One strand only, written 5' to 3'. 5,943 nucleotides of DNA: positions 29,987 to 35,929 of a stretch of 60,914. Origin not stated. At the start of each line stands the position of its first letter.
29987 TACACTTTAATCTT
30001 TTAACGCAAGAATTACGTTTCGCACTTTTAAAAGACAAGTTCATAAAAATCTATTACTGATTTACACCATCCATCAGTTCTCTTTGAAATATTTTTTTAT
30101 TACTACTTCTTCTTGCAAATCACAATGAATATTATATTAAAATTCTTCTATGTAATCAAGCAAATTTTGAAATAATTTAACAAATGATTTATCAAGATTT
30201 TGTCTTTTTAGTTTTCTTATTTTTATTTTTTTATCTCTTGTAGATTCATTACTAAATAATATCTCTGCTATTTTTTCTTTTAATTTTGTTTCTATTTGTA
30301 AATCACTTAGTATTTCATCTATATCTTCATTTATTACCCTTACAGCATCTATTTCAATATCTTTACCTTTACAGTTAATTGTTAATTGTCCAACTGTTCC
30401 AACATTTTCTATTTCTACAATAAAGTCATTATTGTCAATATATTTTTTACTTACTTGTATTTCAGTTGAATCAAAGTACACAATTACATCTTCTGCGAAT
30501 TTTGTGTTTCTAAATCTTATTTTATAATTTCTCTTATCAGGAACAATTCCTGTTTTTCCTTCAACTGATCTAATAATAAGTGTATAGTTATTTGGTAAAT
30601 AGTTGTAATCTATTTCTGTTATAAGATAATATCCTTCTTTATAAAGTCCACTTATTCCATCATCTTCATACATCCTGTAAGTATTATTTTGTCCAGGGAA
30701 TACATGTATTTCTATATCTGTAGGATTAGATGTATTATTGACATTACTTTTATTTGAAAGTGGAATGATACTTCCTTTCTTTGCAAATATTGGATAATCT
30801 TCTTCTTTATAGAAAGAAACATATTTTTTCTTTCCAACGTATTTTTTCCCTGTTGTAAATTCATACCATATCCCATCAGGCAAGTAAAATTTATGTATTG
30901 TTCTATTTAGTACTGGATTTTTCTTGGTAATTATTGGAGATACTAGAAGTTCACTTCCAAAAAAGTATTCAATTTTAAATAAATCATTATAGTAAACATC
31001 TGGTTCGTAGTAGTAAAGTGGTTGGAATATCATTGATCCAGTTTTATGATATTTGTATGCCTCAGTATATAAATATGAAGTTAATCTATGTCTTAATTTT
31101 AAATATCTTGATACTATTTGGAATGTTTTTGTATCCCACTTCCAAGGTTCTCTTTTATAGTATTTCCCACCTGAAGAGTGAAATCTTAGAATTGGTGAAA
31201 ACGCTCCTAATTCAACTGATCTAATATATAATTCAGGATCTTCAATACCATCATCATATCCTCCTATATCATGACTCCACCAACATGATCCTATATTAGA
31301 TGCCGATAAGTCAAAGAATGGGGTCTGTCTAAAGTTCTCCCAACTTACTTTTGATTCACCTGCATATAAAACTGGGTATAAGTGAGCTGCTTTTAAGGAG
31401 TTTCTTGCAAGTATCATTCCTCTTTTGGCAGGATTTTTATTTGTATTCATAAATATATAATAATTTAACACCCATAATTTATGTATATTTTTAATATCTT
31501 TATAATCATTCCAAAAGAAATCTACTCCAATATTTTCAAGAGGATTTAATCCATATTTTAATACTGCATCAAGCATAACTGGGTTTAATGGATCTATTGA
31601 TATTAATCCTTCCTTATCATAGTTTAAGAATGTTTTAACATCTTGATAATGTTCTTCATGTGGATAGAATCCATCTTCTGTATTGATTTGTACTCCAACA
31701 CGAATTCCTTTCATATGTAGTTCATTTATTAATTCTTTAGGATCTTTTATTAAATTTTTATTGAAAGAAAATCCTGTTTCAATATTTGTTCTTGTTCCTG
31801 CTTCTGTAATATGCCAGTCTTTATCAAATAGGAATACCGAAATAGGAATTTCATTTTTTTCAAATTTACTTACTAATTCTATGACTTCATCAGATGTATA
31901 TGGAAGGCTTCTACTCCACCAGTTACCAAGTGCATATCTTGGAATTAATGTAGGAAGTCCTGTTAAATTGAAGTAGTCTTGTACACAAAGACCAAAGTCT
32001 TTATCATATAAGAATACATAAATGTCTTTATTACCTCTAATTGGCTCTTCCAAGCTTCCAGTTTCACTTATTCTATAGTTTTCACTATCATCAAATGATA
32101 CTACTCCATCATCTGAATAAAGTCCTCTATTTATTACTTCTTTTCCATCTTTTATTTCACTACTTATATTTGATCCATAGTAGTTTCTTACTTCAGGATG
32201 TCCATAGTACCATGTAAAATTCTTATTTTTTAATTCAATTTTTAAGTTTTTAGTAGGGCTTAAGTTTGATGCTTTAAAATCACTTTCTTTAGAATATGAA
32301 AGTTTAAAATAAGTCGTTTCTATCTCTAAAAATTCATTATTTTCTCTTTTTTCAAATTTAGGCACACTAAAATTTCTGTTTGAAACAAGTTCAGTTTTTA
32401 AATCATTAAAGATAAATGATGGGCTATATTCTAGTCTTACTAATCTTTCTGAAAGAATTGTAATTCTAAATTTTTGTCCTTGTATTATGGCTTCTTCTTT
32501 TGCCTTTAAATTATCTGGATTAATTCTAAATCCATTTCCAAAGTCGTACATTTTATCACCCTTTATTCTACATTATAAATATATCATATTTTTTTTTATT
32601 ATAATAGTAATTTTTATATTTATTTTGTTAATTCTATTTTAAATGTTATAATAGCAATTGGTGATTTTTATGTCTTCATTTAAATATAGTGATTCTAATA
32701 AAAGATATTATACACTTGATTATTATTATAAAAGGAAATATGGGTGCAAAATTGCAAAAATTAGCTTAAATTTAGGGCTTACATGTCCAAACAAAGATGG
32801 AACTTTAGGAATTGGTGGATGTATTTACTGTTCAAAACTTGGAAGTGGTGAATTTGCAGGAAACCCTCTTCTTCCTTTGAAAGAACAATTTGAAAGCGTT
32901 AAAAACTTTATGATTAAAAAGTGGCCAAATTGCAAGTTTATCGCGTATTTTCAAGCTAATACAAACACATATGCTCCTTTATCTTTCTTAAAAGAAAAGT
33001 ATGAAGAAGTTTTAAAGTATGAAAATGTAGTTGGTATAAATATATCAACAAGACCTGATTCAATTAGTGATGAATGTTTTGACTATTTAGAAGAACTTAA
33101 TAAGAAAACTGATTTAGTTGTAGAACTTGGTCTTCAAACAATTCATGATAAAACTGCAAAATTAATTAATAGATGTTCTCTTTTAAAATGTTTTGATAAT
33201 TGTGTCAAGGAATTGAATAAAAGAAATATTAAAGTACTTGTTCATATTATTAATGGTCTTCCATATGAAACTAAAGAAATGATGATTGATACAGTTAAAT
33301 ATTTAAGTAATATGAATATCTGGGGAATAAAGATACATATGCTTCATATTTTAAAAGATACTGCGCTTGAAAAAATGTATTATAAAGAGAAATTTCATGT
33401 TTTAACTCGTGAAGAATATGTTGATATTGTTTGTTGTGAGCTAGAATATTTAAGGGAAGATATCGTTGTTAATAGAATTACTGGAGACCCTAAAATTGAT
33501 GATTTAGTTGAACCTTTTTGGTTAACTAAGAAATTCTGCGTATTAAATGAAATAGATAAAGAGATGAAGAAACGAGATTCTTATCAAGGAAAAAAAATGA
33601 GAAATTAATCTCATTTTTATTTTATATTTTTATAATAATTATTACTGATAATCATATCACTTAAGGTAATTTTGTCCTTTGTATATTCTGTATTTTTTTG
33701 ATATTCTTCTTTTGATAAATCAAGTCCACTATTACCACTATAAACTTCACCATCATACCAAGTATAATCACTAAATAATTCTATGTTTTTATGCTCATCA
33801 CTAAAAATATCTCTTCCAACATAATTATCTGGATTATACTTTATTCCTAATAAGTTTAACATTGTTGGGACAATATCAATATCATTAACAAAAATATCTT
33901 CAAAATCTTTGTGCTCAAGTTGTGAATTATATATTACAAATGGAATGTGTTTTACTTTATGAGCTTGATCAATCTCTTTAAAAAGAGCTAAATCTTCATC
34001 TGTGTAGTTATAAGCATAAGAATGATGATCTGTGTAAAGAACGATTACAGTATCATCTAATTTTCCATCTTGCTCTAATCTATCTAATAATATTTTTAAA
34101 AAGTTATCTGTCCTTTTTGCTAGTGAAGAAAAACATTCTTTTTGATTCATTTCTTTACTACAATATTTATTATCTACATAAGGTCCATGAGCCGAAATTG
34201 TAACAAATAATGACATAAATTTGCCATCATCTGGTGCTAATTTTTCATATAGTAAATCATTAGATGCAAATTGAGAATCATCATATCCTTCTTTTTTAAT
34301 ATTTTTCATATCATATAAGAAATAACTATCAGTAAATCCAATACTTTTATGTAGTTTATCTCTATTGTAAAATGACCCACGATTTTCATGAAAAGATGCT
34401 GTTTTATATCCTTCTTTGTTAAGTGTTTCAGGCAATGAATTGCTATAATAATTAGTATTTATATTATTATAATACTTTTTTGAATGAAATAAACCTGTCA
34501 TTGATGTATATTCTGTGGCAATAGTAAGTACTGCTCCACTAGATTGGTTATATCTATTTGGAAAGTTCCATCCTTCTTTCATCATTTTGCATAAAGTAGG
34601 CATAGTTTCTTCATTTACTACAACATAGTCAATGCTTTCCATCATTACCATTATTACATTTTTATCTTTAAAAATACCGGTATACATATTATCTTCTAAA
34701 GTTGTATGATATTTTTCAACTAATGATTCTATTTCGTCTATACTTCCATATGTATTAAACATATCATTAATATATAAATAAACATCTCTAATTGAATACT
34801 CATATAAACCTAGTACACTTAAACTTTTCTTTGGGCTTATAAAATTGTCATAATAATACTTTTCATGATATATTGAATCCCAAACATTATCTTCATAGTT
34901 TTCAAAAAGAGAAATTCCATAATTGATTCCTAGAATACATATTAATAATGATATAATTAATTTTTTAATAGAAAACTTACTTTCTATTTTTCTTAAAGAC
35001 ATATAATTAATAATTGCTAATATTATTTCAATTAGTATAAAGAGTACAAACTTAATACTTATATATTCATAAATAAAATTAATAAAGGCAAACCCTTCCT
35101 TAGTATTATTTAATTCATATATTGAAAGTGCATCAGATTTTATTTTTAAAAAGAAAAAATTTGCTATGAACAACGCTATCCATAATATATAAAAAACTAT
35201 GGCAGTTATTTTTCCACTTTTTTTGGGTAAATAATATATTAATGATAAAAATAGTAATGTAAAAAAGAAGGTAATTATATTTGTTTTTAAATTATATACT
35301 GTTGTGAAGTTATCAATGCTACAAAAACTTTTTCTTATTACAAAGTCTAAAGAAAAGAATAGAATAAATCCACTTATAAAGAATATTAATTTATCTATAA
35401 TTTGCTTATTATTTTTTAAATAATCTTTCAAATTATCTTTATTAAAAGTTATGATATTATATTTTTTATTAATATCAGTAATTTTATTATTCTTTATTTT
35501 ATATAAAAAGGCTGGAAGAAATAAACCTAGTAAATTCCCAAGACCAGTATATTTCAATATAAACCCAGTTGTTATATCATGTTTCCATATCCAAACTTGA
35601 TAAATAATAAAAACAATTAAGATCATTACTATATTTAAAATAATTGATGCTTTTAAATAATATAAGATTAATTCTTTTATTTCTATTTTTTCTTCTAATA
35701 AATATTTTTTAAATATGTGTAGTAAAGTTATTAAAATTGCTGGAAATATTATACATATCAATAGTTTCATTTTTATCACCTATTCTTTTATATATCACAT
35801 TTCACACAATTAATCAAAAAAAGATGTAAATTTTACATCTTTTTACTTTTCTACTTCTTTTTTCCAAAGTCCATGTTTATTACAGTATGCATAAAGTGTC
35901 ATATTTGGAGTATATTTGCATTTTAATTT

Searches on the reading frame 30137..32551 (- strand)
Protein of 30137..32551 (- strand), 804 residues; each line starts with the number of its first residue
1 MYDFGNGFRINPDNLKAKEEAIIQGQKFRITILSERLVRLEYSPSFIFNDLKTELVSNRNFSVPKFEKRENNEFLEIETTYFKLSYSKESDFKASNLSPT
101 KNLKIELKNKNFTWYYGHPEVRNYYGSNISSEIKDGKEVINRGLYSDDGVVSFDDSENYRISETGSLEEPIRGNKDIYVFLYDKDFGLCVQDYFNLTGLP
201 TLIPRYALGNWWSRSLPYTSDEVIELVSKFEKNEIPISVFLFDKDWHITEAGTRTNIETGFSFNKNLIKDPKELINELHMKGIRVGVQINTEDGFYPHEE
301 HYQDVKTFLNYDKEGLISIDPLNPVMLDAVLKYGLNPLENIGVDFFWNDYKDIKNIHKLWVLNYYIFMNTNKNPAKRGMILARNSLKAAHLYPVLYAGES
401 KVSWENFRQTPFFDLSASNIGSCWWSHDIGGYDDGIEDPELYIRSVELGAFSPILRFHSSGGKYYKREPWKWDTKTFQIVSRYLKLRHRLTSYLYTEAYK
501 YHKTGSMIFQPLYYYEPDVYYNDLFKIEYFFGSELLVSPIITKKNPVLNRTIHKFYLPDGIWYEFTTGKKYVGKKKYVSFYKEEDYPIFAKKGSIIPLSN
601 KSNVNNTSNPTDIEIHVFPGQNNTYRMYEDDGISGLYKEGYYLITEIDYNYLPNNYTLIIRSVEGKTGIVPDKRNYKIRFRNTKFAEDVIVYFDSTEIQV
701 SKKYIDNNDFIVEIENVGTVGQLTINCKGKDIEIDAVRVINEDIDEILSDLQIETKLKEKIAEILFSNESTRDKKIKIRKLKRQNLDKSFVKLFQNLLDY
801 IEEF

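Call 5: search_protein_families(library=pfam, proteins=[window:30137-32551:-], max_evalue=0.001)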
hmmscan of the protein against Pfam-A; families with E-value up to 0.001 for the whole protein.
window:30137-32551:- (804 aa): 3 families
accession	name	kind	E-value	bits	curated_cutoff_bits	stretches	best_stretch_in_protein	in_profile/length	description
PF01055.32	Glyco_hydro_31_2nd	-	7.2e-47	160.8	23.5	1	200-496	1-327/328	Glycosyl hydrolases family 31 TIM-barrel domain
PF21365.3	Glyco_hydro_31_3rd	-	8.7e-16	58.6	24.4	1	505-596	1-87/87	Glycosyl hydrolase family 31 C-terminal domain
PF17137.9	DUF5110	-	2.9e-12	46.9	27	1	613-682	2-70/71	Domain of unknown function (DUF5110)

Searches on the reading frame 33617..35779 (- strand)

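Call 5: search_protein_families(library=pfam, proteins=[window:33617-35779:-], max_evalue=0.001)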
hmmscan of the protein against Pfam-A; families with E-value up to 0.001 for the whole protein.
window:33617-35779:- (720 aa): 1 family
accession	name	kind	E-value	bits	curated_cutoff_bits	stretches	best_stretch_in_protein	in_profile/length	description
PF00884.28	Sulfatase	-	1.6e-31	110.2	25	1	373-646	1-301/301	Sulfatase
